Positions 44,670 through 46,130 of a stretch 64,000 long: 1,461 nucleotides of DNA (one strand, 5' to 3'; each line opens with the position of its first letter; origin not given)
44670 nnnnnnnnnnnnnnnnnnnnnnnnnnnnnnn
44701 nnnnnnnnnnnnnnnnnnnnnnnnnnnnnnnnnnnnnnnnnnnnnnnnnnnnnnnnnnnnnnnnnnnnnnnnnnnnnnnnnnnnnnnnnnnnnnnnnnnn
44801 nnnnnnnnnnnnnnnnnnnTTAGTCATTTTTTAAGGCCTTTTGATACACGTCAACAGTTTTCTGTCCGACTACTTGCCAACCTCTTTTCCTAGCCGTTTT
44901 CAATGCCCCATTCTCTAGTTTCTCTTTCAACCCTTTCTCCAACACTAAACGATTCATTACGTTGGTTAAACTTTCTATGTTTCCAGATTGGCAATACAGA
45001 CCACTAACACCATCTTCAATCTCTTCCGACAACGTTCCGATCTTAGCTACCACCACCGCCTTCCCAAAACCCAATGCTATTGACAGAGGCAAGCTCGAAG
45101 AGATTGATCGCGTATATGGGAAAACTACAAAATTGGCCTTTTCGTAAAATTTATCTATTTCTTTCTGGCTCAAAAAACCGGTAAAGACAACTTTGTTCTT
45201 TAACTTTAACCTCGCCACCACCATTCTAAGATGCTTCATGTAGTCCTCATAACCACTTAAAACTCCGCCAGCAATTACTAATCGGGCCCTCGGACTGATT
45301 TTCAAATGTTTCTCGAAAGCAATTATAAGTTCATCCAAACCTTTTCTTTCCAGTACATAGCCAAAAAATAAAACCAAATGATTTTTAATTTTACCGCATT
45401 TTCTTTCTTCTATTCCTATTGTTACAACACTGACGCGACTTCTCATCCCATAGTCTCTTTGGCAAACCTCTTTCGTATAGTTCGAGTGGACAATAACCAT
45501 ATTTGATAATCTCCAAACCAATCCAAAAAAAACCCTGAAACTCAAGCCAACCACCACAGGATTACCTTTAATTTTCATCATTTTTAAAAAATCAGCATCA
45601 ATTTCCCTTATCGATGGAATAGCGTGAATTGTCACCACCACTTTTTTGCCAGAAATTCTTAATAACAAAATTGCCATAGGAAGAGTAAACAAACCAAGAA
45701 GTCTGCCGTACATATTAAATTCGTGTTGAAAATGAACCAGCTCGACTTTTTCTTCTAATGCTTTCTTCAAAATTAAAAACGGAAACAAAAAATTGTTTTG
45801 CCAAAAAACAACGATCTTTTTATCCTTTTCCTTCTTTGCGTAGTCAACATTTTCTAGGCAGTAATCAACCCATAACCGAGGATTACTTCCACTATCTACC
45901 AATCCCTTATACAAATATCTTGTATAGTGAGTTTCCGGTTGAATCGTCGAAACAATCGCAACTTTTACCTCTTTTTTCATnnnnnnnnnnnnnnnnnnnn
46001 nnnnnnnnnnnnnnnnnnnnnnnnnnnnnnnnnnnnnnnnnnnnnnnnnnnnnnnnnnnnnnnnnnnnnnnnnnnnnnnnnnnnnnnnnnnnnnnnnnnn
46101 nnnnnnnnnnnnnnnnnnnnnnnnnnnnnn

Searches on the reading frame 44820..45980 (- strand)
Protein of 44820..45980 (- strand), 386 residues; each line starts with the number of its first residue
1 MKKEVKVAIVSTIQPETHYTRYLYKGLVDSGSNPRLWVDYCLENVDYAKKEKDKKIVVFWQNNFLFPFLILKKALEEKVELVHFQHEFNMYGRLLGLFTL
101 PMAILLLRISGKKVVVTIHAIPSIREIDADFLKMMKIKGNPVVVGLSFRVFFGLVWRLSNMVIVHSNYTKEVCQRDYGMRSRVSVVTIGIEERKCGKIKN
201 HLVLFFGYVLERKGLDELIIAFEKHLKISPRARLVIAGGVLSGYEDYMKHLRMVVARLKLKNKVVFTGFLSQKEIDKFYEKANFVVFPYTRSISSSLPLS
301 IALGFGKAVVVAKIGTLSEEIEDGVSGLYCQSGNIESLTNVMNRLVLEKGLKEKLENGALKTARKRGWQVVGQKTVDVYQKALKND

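Call 38: search_protein_families(library=pfam, proteins=[window:44820-45980:-], max_evalue=0.001)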
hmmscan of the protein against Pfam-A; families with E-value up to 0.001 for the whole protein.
window:44820-45980:- (386 aa): 3 families
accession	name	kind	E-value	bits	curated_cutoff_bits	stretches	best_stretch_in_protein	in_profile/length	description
PF00534.26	Glycos_transf_1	-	6.8e-22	78.2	26.4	1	199-359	14-169/172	Glycosyl transferases group 1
PF13692.12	Glyco_trans_1_4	-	2e-19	70.7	27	1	202-346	3-140/142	Glycosyl transferases group 1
PF13439.12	Glyco_transf_4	-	1.4e-06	28.9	28.5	1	60-191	54-167/170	Glycosyltransferase Family 4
